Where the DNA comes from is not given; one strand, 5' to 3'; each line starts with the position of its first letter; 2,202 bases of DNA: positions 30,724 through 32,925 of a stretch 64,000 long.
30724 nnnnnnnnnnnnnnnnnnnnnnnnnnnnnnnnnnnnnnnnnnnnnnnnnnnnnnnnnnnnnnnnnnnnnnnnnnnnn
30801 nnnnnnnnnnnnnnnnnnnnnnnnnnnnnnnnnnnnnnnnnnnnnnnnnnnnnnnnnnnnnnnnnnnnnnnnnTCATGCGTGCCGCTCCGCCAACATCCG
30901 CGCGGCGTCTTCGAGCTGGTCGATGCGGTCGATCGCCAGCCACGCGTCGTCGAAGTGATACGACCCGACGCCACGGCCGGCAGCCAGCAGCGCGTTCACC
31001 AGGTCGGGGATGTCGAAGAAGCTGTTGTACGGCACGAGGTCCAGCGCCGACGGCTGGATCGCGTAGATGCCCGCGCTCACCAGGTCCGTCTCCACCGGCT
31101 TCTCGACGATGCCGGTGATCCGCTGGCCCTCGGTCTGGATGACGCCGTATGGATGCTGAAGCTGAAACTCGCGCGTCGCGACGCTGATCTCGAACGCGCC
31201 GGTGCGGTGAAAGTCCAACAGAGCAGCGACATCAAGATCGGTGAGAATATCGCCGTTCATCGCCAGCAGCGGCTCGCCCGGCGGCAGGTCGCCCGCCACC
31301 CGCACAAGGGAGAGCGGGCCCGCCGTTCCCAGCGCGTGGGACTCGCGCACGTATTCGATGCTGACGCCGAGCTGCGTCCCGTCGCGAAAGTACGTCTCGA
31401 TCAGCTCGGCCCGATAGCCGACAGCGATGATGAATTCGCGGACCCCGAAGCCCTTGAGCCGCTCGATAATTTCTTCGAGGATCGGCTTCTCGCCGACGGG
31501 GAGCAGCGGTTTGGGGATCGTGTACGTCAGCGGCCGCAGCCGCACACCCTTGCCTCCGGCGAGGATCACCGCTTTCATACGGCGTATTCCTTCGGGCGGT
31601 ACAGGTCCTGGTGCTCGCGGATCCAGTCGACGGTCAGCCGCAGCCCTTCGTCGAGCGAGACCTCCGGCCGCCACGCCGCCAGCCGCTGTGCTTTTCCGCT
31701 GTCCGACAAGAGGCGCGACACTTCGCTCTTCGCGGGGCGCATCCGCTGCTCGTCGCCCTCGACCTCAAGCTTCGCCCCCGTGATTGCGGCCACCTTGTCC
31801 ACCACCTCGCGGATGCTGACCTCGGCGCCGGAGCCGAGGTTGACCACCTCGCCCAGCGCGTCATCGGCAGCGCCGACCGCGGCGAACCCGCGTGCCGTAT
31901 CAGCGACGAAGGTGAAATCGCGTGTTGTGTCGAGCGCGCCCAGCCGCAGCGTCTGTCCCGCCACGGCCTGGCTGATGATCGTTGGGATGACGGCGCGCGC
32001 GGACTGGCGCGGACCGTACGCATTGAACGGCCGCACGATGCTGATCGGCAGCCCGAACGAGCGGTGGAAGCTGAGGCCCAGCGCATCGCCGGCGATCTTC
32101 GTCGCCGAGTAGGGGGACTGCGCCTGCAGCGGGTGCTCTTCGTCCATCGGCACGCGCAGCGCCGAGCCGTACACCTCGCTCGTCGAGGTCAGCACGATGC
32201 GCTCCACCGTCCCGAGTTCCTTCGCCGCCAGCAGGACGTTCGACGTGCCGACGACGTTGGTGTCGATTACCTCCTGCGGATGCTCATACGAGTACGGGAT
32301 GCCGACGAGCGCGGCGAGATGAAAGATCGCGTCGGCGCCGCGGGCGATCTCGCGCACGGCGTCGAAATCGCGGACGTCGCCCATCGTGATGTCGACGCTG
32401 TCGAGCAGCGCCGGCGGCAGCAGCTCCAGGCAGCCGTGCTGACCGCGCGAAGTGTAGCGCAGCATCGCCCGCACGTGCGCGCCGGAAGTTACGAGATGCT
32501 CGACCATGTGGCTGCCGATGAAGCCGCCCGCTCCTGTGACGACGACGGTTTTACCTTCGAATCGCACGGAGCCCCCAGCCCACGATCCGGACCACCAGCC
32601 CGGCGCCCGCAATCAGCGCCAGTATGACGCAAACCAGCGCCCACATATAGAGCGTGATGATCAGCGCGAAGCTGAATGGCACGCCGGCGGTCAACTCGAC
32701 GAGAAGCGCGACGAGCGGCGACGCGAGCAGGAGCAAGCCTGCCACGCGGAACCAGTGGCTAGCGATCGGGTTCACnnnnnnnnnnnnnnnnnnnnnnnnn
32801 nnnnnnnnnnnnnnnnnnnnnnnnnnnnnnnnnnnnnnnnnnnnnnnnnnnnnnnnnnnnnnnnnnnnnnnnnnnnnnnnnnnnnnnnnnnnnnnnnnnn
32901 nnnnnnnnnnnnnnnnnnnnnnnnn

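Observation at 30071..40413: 10-kb envelope glycosylation locus with three tandem, translationally coupled GT-C paralogues sharing a C-terminal GDPR(F/Y)HY motif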

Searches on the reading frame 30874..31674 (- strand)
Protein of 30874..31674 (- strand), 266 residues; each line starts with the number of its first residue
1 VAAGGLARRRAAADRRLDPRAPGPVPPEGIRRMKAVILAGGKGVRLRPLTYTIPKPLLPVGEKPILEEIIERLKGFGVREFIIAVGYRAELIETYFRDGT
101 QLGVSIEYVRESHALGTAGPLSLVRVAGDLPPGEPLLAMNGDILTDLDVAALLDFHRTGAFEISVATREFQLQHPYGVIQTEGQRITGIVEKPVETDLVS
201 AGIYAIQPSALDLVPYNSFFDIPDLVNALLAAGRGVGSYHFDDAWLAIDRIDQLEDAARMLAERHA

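Call 4: search_protein_families(library=pfam, proteins=[window:30874-31674:-], max_evalue=0.01)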
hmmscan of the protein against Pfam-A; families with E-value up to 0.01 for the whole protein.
window:30874-31674:- (266 aa): 2 families
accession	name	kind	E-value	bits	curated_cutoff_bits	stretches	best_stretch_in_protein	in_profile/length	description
PF00483.29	NTP_transferase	-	1.2e-36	127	21.2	1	34-262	1-243/245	Nucleotidyl transferase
PF12804.13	NTP_transf_3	-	1.2e-12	48.7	27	1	35-178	1-132/160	MobA-like NTP transferase domain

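Call 5: search_protein_families(library=ncbifam, proteins=[window:30874-31674:-], max_evalue=0.01)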
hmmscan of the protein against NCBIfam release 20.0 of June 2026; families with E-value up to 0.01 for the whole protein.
window:30874-31674:- (266 aa): 42 families (the best 25 are shown)
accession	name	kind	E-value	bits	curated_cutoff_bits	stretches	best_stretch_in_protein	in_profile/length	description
TIGR03992.1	Arch_glmU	subfamily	9e-43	146.6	292.1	1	33-259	1-225/393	bifunctional sugar-1-phosphate nucleotidylyltransferase/acetyltransferase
NF052502.1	man1P_GTase_Rv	exception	4.2e-41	141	440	1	34-252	2-221/352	mannose-1-phosphate guanylyltransferase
NF045761.1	NAMPUrTaseMurU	equivalog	2.3e-34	119.2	250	1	33-258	1-224/226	N-acetylmuramate alpha-1-phosphate uridylyltransferase MurU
NF041313.1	UDPGP_AglF_Halo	equivalog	2.6e-30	105.6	400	1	33-260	1-233/234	UTP--glucose-1-phosphate uridylyltransferase AglF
TIGR01208.1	rmlA_long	equivalog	5.3e-29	101.2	320.25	1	34-263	1-236/353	glucose-1-phosphate thymidylyltransferase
NF049965.1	GlMnHpPGnyltfHddC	equivalog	7.2e-25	87.9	300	1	33-220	1-181/221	D-glycero-D-manno-heptose 1-phosphate guanosyltransferase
TIGR02623.1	G1P_cyt_trans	equivalog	9.7e-25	87.5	300.25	2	33-98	1-66/255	glucose-1-phosphate cytidylyltransferase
NF041173.1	Sug_nt_acttase_Thmprot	equivalog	3.1e-20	72.5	600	1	33-250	1-216/405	bifunctional sugar-1-phosphate nucleotidylyltransferase/acetyltransferase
TIGR01173.1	glmU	equivalog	4.7e-13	48.8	366.85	1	33-192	1-152/452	bifunctional UDP-N-acetylglucosamine diphosphorylase/glucosamine-1-phosphate N-acetyltransferase GlmU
TIGR01099.1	galU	equivalog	4.9e-13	49.3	326.8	1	33-109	2-78/261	UTP--glucose-1-phosphate uridylyltransferase GalU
TIGR01207.1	rmlA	equivalog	7e-13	48.3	360.65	1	34-259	1-234/286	glucose-1-phosphate thymidylyltransferase RfbA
NF010940.0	PRK14360.1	equivalog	9.1e-12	44.2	602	1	35-210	4-180/452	bifunctional UDP-N-acetylglucosamine diphosphorylase/glucosamine-1-phosphate N-acetyltransferase GlmU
NF010934.1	PRK14354.1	equivalog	1.1e-11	43.9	450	1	35-207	2-173/447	bifunctional UDP-N-acetylglucosamine diphosphorylase/glucosamine-1-phosphate N-acetyltransferase GlmU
NF010935.0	PRK14355.1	equivalog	6.4e-11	41.5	718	1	33-262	4-243/459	bifunctional UDP-N-acetylglucosamine diphosphorylase/glucosamine-1-phosphate N-acetyltransferase GlmU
NF003670.0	PRK05293.1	equivalog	3.7e-10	39.3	470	2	32-99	4-72/382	glucose-1-phosphate adenylyltransferase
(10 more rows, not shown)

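Call 42: search_solved_structures(query=window:30874-31578:-, max_evalue=1e-8)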
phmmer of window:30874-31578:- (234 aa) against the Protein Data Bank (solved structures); distinct sequences matched with E-value up to 1e-8: 36.
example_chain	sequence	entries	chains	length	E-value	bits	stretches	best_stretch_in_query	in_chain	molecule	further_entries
8x7s_B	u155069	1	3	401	2.1e-33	119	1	1-226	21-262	UTP--glucose-1-phosphate uridylyltransferase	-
8yre_D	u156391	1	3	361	7.2e-33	117.3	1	1-213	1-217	Mannose-1-phosphate guanylyltransferase 1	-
7x8j_A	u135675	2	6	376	7.9e-33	117.2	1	1-213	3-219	Mannose-1-phosphate guanylyltransferase 1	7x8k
7whr_B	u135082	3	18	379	1.9e-32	115.9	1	1-216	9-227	Nucleotidyl transferase family protein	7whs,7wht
7d72_K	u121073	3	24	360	8.4e-29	104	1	1-183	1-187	Mannose-1-phosphate guanyltransferase beta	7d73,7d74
4y7t_A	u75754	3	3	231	3.7e-25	92.1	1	1-232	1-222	Nucleotidyl transferase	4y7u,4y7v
8hhd_A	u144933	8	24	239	1.5e-22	83.5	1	1-232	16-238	Nucleotidyl transferase | N-acetylmuramate alpha-1-phosphate uridylyltransferase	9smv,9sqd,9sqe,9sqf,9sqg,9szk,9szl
1tzf_A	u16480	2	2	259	1.1e-19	74.2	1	2-66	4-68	Glucose-1-phosphate cytidylyltransferase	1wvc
7d72_A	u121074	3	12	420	3e-17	66.2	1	1-180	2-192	Mannose-1-phosphate guanyltransferase alpha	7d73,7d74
6jq8_A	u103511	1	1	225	3.5e-16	62.7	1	3-189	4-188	Putative 6-deoxy-D-mannoheptose pathway protein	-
5xhw_A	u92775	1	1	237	3.9e-16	62.6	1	3-189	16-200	Putative 6-deoxy-D-mannoheptose pathway protein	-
5ify_A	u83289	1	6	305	1e-14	57.9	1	2-229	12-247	Glucose-1-phosphate thymidylyltransferase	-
6n0u_A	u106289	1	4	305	5.6e-12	49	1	2-178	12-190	Glucose-1-phosphate thymidylyltransferase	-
3hl3_A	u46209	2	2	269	1.1e-11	48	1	1-178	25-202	Glucose-1-phosphate thymidylyltransferase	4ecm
5z09_A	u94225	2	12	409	1.3e-11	47.8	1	1-217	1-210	Dual sugar-1-phosphate nucleotidylyltransferase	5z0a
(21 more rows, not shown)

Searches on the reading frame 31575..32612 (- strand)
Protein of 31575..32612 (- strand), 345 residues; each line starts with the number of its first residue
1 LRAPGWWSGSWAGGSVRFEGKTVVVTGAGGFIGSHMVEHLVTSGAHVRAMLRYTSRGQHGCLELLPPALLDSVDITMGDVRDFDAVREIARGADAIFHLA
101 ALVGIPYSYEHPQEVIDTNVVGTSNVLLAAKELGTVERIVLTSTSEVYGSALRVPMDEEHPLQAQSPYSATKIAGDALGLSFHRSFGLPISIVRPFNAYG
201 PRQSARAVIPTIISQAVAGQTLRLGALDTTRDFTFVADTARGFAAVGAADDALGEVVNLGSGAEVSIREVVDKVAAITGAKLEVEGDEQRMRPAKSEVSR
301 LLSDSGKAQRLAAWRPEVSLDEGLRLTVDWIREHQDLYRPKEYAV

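Call 4: search_protein_families(library=pfam, proteins=[window:31575-32612:-], max_evalue=0.01)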
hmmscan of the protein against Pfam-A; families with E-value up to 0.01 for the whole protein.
window:31575-32612:- (345 aa): 9 families
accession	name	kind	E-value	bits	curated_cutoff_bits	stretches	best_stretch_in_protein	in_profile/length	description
PF16363.11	GDP_Man_Dehyd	-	1.2e-65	222.6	27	1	25-325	2-330/332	GDP-mannose 4,6 dehydratase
PF01370.27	Epimerase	-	2e-52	178.4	20.9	1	23-260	1-240/240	NAD dependent epimerase/dehydratase family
PF01073.25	3Beta_HSD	-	2.1e-19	70.1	22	1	24-240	1-222/280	3-beta hydroxysteroid dehydrogenase/isomerase family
PF02719.21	Polysacc_synt_2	-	2.5e-19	70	20.2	1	23-283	1-252/293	Polysaccharide biosynthesis protein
PF07993.18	NAD_binding_4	-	1.3e-15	57.8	20.1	1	25-200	1-209/258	Male sterility protein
PF13460.12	NAD_binding_10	-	6.4e-11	42.9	27.2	1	27-154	1-108/184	NAD(P)H-binding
PF04321.23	RmlD_sub_bind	-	1.1e-07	31.7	27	1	22-281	2-234/287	RmlD substrate binding domain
PF00106.31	adh_short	-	1.2e-07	31.8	26.6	1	21-178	1-159/195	short chain dehydrogenase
PF05368.20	NmrA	-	1.3e-07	32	27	1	21-143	3-106/298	NmrA-like family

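Call 5: search_protein_families(library=ncbifam, proteins=[window:31575-32612:-], max_evalue=0.01)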
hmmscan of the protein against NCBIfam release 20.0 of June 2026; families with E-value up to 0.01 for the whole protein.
window:31575-32612:- (345 aa): 68 families (the best 25 are shown)
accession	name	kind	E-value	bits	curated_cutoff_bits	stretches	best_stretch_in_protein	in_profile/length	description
TIGR04180.1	EDH_00030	hypoth_equivalog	1.2e-124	415.2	475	1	23-318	1-296/297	NAD-dependent 4,6-dehydratase LegB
TIGR01181.1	dTDP_gluc_dehyt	equivalog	6.2e-50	170.1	365.1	1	23-340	2-320/321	dTDP-glucose 4,6-dehydratase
TIGR01179.1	galE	equivalog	1.2e-39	136.1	262.3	1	23-336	2-330/332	UDP-glucose 4-epimerase GalE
TIGR02622.1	CDP_4_6_dhtase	equivalog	8.2e-32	110.7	278.45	1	18-334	2-333/352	CDP-glucose 4,6-dehydratase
TIGR03466.1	HpnA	hypoth_equivalog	4e-30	104.8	367.65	1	22-281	2-249/327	hopanoid-associated sugar epimerase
NF007490.0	PRK10084.1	subfamily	3.9e-28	98.5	649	1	23-335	3-338/361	dTDP-glucose 4,6-dehydratase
NF007582.0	PRK10217.1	equivalog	8.5e-28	97.5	698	1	21-333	2-333/355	dTDP-glucose 4,6-dehydratase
TIGR01472.1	gmd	equivalog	2.9e-24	85.9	415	1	22-326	2-333/342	GDP-mannose 4,6-dehydratase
NF042422.1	oxyalk_red_OleD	equivalog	1.2e-22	80.7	580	1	23-280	3-252/329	2-alkyl-3-oxoalkanoate reductase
NF047922.1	GDPFucSynFcl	equivalog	3e-22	79.5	500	1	92-336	53-306/308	GDP-L-fucose synthase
NF007956.0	PRK10675.1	subfamily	1.5e-21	76.9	394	1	22-338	2-336/338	UDP-glucose 4-epimerase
NF042423.1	oxyalk_red_Shew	equivalog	1.9e-20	73.2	580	1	21-251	9-223/331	2-alkyl-3-oxoalkanoate reductase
NF011728.1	PRK15181.1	equivalog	4.8e-20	71.8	760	1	21-338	16-345/348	Vi polysaccharide biosynthesis UDP-N-acetylglucosaminuronic acid C-4 epimerase TviC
NF052578.1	StrlDmthSdmBMthl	equivalog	7.2e-18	65.4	600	1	22-280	2-247/328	sterol demethylase protein SdmB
NF043036.1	ErythonDh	equivalog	1.9e-17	63.5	325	1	23-281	3-269/321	D-erythronate dehydrogenase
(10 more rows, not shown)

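Call 41: search_solved_structures(query=window:31575-32567:-, max_evalue=1e-10, show_alignments=1)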
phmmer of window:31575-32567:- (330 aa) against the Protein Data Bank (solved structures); distinct sequences matched with E-value up to 1e-10: 122 (the best 60 are shown).
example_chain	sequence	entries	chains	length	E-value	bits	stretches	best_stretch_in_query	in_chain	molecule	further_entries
1r66_A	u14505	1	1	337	1.2e-41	146.1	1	8-326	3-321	TDP-glucose-4,6-dehydratase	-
1r6d_A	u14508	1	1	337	2.1e-41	145.3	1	8-326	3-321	TDP-glucose-4,6-dehydratase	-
6pmh_A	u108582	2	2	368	3.9e-41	144.4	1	3-325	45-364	UDP-glucose 4-epimerase related protein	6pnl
7ys8_A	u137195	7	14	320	3.6e-40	141.3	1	8-321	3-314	UDP-glucose 4-epimerase | UDP-glucose 4-epimerase along with EC 5.1.3.2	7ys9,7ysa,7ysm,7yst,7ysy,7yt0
2hun_A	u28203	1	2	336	7.8e-38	133.6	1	8-325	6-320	336aa long hypothetical dTDP-glucose 4,6-dehydratase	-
6kv9_A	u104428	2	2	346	4.2e-37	131.2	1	7-318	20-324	MoeE5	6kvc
8vr2_A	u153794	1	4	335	5.5e-36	127.5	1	3-319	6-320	NAD-dependent epimerase/dehydratase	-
6zl6_A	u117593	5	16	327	1.2e-35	126.5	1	8-318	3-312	Epimerase domain-containing protein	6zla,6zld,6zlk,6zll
8shh_A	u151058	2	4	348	2.5e-35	125.4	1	8-325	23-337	dTDP-glucose 4,6-dehydratase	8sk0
6zlj_A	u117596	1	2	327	4.2e-35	124.6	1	8-318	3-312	Epimerase domain-containing protein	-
6bwl_A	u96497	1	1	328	5.9e-35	124.1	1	8-320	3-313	Pal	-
6bi4_A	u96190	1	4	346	1.5e-33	119.5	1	6-326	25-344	dTDP-glucose 4,6-dehydratase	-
6dnt_A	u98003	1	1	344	1.9e-32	115.9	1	4-316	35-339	NAD-dependent epimerase/dehydratase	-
3vps_A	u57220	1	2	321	2.1e-32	115.7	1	8-318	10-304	NAD-dependent epimerase/dehydratase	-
1kep_A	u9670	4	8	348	2e-30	109.3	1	5-329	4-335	dTDP-D-glucose 4,6-dehydratase | DTDP-GLUCOSE 4,6-DEHYDRATASE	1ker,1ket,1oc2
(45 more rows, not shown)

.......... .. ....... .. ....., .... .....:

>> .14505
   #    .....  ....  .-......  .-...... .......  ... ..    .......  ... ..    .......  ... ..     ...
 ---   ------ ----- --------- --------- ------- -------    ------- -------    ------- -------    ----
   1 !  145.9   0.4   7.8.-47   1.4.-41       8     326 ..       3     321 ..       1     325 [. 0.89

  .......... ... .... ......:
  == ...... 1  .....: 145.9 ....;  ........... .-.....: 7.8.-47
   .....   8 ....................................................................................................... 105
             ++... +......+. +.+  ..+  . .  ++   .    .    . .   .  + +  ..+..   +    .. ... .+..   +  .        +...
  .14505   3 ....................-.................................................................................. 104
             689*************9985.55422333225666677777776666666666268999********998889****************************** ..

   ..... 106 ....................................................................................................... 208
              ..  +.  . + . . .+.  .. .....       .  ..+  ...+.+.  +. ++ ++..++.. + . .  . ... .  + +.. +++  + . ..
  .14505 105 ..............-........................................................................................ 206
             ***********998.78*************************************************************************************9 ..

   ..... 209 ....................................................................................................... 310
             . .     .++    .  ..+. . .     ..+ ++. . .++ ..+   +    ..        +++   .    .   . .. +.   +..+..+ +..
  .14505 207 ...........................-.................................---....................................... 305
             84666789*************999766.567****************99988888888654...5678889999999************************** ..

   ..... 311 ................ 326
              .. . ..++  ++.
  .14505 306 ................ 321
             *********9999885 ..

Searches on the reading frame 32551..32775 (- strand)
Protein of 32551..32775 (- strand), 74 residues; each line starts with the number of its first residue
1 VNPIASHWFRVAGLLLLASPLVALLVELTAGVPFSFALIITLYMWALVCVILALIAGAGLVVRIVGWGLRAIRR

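Call 11: search_protein_families(library=pfam, proteins=[window:32551-32775:-], max_evalue=10)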
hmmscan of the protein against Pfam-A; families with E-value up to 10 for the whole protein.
window:32551-32775:- (74 aa): 0 families

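Call 46: find_homologous_proteins(query=A4, max_evalue=0.01)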
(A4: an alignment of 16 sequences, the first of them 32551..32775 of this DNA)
Query A4 (16 sequences) (74 aa, profile of the alignment): 232 proteins with E <= 0.01 among 8000 candidates; the best 120 are listed.
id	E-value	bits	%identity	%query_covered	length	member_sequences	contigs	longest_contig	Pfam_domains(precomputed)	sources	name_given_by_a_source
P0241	5.5e-34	134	81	100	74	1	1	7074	-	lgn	-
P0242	1.6e-33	132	80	100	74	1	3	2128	-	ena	-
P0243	1.8e-33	132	68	100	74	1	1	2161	-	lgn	-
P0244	2.5e-33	132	80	100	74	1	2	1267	-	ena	-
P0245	5.0e-33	131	66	100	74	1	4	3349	-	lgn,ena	-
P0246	5.0e-33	131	66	100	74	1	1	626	-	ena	-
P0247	6.1e-33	131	65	100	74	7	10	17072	-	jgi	jgi:hypothetical protein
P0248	6.3e-33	130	66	100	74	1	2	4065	-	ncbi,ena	ncbi:MAG: hypothetical protein AAB349_05760 [Chloroflexota bacterium]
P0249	6.4e-33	130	68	100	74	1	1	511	-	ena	-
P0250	6.5e-33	130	65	100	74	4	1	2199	-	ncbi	-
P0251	7.4e-33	130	74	100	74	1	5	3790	-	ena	-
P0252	7.4e-33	130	66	100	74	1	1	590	-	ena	-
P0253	7.8e-33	130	66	100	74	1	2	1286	-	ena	-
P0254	8.9e-33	130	65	100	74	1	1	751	-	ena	-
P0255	9.1e-33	130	69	100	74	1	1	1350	-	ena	-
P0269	2.6e-32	128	100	100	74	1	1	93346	-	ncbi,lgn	-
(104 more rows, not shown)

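Call 47: find_encoding_contigs(protein=P0269, flank=10000, max_places=3)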
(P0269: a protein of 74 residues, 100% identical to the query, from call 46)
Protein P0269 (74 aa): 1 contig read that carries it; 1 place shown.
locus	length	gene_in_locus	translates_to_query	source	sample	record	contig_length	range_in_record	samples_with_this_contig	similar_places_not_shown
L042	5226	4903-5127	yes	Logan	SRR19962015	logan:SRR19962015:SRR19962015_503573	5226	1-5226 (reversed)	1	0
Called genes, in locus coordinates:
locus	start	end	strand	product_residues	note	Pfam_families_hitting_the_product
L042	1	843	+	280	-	?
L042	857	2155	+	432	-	PF13231:PMT_2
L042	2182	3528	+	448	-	PF13231:PMT_2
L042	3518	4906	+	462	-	PF13231:PMT_2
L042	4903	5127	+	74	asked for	-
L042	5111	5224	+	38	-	?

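Call 96: search_protein_representatives(alignment_id=A6)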
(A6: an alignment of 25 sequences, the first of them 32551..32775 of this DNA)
Query: 25 sequences, 74 profile positions. Proteins with E-value up to 0.001 (for the whole library): 11; up to 1e-10: 8; up to 1e-30: 0. The best 11 are listed.
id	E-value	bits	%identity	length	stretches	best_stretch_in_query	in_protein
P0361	1.5e-30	121.3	-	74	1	1-74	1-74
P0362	1.5e-27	111.7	-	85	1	1-73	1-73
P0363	1.8e-26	108.2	-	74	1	1-74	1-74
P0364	1.8e-25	105.0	-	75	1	1-74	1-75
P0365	8.5e-23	96.4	-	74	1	1-74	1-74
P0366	3.6e-16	75.2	-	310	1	16-63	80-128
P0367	3.0e-15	72.2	-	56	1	20-74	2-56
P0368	4.0e-15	71.9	-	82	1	1-73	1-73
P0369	7.0e-10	55.0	-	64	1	1-37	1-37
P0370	3.5e-07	46.4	-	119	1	1-35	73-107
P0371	5.1e-06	42.7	-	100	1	14-74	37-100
